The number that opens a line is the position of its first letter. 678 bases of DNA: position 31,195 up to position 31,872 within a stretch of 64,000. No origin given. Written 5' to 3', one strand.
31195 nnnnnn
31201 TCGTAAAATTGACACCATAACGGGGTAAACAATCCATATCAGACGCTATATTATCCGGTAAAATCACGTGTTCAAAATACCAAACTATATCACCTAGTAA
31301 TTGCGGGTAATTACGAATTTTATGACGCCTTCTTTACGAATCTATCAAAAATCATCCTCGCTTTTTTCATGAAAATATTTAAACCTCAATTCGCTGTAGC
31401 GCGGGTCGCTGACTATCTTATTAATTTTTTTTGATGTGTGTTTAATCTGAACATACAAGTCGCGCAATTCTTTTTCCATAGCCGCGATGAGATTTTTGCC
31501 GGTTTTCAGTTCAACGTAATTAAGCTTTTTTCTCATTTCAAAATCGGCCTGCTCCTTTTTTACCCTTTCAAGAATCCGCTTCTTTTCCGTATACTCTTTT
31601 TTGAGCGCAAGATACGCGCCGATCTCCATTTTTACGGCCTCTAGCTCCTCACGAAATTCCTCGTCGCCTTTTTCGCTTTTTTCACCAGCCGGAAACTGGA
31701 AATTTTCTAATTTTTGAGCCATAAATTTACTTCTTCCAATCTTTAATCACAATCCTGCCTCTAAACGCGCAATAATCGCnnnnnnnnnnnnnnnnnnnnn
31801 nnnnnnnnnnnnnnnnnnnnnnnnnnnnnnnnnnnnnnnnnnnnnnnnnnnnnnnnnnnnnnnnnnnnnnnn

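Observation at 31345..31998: Unannotated AbrB/MazE-like gene with palindromic operator and CGCGCAA iterons, followed by a 125-aa helical protein (candidate non-canonical TA pair)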

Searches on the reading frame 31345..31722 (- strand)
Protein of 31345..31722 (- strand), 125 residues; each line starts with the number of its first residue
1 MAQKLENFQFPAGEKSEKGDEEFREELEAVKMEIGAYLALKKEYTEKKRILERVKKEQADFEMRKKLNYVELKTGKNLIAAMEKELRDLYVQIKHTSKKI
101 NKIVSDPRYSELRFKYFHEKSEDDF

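Call 3: search_protein_families(library=pfam, proteins=[window:31345-31722:-], max_evalue=1)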
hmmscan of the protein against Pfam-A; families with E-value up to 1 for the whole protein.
window:31345-31722:- (125 aa): 7 families
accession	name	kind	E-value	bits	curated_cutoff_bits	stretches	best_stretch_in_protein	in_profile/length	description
PF05859.17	Mis12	-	0.0036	17.5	25.7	1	6-115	103-220/231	Mis12 protein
PF07408.16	DUF1507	-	0.018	15.4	25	1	64-93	54-83/85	Protein of unknown function (DUF1507)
PF14357.11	DUF4404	-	0.049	14.7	27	1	16-63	15-62/83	Domain of unknown function (DUF4404)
PF25032.1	N-HEAT_ATR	-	0.087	11.8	27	1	40-99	419-479/547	Serine/threonine-protein kinase ATR, N-HEAT region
PF05203.21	Hom_end_hint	-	0.15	12.5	32.1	1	29-97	92-160/228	Hom_end-associated Hint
PF08614.16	ATG16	-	0.26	11.9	33.7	1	39-104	113-178/200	Autophagy protein 16 (ATG16)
PF06295.17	ZapG-like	-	0.48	10.9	33.5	1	39-121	18-97/123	Z-ring associated protein G-like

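Call 10: find_homologous_proteins(query=window:31345-31722:-, max_evalue=0.01)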
Query window:31345-31722:- (125 aa): 3 proteins with E <= 0.01 among 7 candidates.
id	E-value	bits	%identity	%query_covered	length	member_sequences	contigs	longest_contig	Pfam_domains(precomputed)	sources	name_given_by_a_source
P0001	7.8e-71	254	100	100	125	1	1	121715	-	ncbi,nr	ncbi:MAG: hypothetical protein NT136_02340 [Candidatus Moranbacteria bacterium]|nr:hypothetical prot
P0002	5.9e-58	212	80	100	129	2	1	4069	-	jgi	jgi:predicted nucleic acid-binding Zn-ribbon protein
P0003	3.7e-51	190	76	98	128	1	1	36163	-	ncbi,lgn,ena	-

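Call 11: find_encoding_contigs(protein=window:31345-31722:-, flank=6000)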
Protein window:31345-31722:- (125 aa): no gene with exactly this product is on record in the collection.

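Call 12: find_encoding_contigs(protein=P0003, flank=6000)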
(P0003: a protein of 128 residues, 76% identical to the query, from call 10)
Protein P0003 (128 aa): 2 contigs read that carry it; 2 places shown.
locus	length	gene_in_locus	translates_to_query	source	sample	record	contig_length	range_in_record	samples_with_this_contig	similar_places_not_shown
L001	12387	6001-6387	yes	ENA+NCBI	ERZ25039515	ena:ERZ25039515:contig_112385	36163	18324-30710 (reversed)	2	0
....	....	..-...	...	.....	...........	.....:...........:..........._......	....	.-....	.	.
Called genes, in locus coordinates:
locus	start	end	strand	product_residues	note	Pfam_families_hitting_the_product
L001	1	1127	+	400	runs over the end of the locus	PF00091:Tubulin, PF12327:FtsZ_C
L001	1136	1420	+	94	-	-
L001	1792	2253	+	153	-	PF22811:Zn_ribbon_NrdR, PF03477:ATP-cone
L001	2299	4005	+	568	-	PF03477:ATP-cone, PF13597:NRDD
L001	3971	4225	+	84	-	PF13597:NRDD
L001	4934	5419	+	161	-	PF04055:Radical_SAM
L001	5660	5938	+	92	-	-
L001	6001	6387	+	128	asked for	-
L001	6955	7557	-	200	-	PF01476:LysM (weak), PF03734:YkuD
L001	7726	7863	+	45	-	-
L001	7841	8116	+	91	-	-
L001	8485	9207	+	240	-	PF00376:MerR, PF13411:MerR_1, PF12728:HTH_17 (weak)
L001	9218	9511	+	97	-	PF14213:DUF4325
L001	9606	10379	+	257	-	PF06044:DpnI, PF17726:DpnI_C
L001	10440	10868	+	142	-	-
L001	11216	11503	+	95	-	-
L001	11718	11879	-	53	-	-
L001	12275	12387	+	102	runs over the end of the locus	PF01047:MarR (weak), PF13412:HTH_24 (weak)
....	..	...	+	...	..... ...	-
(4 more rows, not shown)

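Call 13: find_encoding_contigs(protein=P0002, flank=6000)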
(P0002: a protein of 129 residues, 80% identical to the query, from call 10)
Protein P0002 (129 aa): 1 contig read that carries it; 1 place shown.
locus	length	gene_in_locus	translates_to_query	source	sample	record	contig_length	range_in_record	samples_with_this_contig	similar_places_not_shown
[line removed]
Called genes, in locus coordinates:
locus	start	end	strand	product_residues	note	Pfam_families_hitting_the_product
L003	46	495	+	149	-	PF06071:YchF-GTPase_C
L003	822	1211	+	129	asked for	-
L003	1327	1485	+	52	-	-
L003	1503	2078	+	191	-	-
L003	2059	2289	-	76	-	-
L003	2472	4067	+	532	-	?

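Call 14: find_encoding_contigs(protein=P0001, flank=6000)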
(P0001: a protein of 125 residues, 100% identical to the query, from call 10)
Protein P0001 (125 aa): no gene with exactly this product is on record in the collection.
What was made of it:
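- Tried and rejected: Not on record (calls 11, 14).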

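Call 25: search_protein_representatives(protein=window:31345-31722:-)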
Query: 125 residues. Proteins with E-value up to 0.001 (for the whole library): 8; up to 1e-10: 6; up to 1e-30: 1. The best 8 are listed.
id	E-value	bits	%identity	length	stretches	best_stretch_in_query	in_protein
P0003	1.2e-51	190.2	76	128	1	1-124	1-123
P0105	1.3e-19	87.0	42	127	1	1-120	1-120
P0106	6.6e-16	75.1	39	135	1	1-120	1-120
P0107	9.4e-15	71.4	38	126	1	1-119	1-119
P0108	2.1e-11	60.6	40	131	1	1-120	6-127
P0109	2.8e-11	60.2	35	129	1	6-123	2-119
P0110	3.8e-06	43.7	29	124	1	7-118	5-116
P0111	3.8e-05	40.4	39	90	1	41-120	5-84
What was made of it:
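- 31345..31722 (-): 125-aa three-helix coiled-coil protein of unknown function (invariant D-P-R, the DPRY motif). Probably co-transcribed with the AbrB gene. Only 8 relatives among 1.84 billion cluster representatives (call 25).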

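Call 38: find_encoding_contigs(protein=P0105, flank=4000, max_places=3)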
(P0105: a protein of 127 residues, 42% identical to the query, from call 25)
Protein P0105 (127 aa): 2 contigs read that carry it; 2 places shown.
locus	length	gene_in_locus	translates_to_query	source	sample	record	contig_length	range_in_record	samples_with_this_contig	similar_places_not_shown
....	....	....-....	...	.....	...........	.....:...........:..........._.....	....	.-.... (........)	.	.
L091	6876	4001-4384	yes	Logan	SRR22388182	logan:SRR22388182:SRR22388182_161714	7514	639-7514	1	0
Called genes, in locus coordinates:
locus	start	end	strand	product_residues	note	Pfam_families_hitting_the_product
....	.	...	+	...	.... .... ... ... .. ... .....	?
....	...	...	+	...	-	-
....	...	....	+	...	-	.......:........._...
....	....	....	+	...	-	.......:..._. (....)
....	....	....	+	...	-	-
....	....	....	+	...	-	-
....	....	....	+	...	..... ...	-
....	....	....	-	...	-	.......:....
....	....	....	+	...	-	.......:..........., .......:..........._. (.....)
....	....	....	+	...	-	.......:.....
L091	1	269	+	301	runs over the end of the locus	?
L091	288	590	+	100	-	-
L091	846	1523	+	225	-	PF01551:Peptidase_M23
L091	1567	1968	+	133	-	PF08712:Nfu_N (weak)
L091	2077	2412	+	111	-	-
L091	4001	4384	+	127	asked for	-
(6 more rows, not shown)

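Call 50: search_protein_families(library=padloc, proteins=[window:31345-31722:-], max_evalue=0.01)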
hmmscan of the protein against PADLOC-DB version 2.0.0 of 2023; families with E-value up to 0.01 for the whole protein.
window:31345-31722:- (125 aa): 1 family
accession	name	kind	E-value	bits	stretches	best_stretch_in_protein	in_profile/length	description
PDLC02494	BrxD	-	0.0073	13.5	0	79-107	335-363/440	BrxD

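Call 55: predict_structure(alignment_id=A3)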
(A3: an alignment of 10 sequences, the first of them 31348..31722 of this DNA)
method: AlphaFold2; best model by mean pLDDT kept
length: 125 residues; sequences in the alignment: 10
mean_pLDDT: 78.2   pTM: 0.62
mean pLDDT of the five models: 78.2, 77.1, 77.0, 75.0, 74.6
residues with pLDDT >= 90: 38; 70-90: 58; 50-70: 13; < 50: 16
segments of 3 or more residues with pLDDT < 50: 1-12, 122-125
pLDDT, mean of each block of 10 residues (from residue 1): 38 63 83 88 93 91 76 89 94 89 80 70 46
secondary structure, 60 per line:
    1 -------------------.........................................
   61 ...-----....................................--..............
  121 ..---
elements in order: H20-63 H69-104 H107-122
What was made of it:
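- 31345..31722 (-): AF2 pLDDT 78 with helices 20-63, 69-104 and 107-122 (call 55).
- Checked: The 125-aa ORF 31345..31722 (-) is helical: the AF2 model has pLDDT 78 and three helices (call 55).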

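Call 69: fold_search(model_id=the predicted structure, library=pdb)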
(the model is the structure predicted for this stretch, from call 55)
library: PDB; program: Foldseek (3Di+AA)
matches with E <= 10: 403; with E <= 0.001: 0
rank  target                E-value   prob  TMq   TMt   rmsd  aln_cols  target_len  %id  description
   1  6voa_B                2.8e-01  1.00  0.63  0.13   1.2        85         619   13  Cryo-EM structure of the BBSome-ARL6 complex (released 2020-06-24)
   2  6vbu_2                3.7e-01  0.98  0.52  0.11   4.0        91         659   14  Structure of the bovine BBSome complex (released 2020-01-29)
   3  6zvr_DB               5.4e-01  0.57  0.36  0.32   9.7       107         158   17  C11 symmetry: Bacterial Vipp1 and PspA are members of the ancient ESCRT-III membrane-remodeling superfamily. (released 2021-08-04)
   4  5bw9_g                6.8e-01  0.54  0.40  0.38  10.1       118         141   17  Crystal Structure of Yeast V1-ATPase in the Autoinhibited Form (released 2016-06-08)
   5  8p1y                  7.2e-01  0.90  0.47  0.16   7.1        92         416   17  Arabidopsis thaliana mutated variant C244S of seryl-tRNA synthetase (released 2024-05-22)
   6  3mxz                  7.7e-01  0.99  0.59  0.69   1.6        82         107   15  Crystal Structure of tubulin folding cofactor A from Arabidopsis thaliana (released 2010-09-01)
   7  9ijj_d                7.7e-01  0.21  0.28  0.07  13.4       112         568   18  In situ structure of the central apparatus in mouse sperm axoneme. (released 2025-06-04)
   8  6zvr_A                8.1e-01  0.41  0.35  0.24   9.4       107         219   17  C11 symmetry: Bacterial Vipp1 and PspA are members of the ancient ESCRT-III membrane-remodeling superfamily. (released 2021-08-04)
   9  6x94                  8.6e-01  0.99  0.58  0.18   1.1        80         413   19  An orthogonal seryl-tRNA synthetase/tRNA pair for noncanonical amino acid mutagenesis in Escherichia coli (released 2020-11-04)
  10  9ftl_A                8.6e-01  0.95  0.59  0.46   7.3       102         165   16  Asgard ESCRT-IIIB filament structure (released 2025-04-16)
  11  5sw8_B                8.6e-01  0.28  0.40  0.28  10.9       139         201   15  Crystal structure of PI3Kalpha in complex with fragments 7 and 11 (released 2017-02-15)
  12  5xg2                  9.7e-01  0.85  0.53  0.30   6.7       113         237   20  Crystal structure of a coiled-coil segment (residues 345-468 and 694-814) of Pyrococcus yayanosii Smc (released 2017-06-07)
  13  6zvs_A                9.7e-01  0.35  0.34  0.33  10.0       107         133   17  C12 symmetry: Bacterial Vipp1 and PspA are members of the ancient ESCRT-III membrane-remodeling superfamily. (released 2021-08-04)
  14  5n7k_B                1.0e+00  0.75  0.48  0.51   5.1       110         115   11  Crystal structure of the coiled-coil domain of human tricellulin (released 2017-07-12)
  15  8jxh_D                1.0e+00  0.47  0.37  0.43   5.0        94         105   19  rat megalin RAP complex wingA (released 2024-06-19)
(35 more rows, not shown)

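Call 80: search_protein_families(library=phrogs, proteins=[window:31345-31722:-], max_evalue=0.01)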
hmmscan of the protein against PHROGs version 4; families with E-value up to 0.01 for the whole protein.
window:31345-31722:- (125 aa): 0 families

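Call 81: search_protein_families(library=ncbifam, proteins=[window:31345-31722:-], max_evalue=0.01)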
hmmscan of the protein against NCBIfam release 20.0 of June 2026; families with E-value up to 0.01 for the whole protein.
window:31345-31722:- (125 aa): 1 family
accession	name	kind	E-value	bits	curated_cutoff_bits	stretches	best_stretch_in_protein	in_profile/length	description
NF010187.0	PRK13666.1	equivalog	0.0089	16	108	0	63-95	59-91/93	hypothetical protein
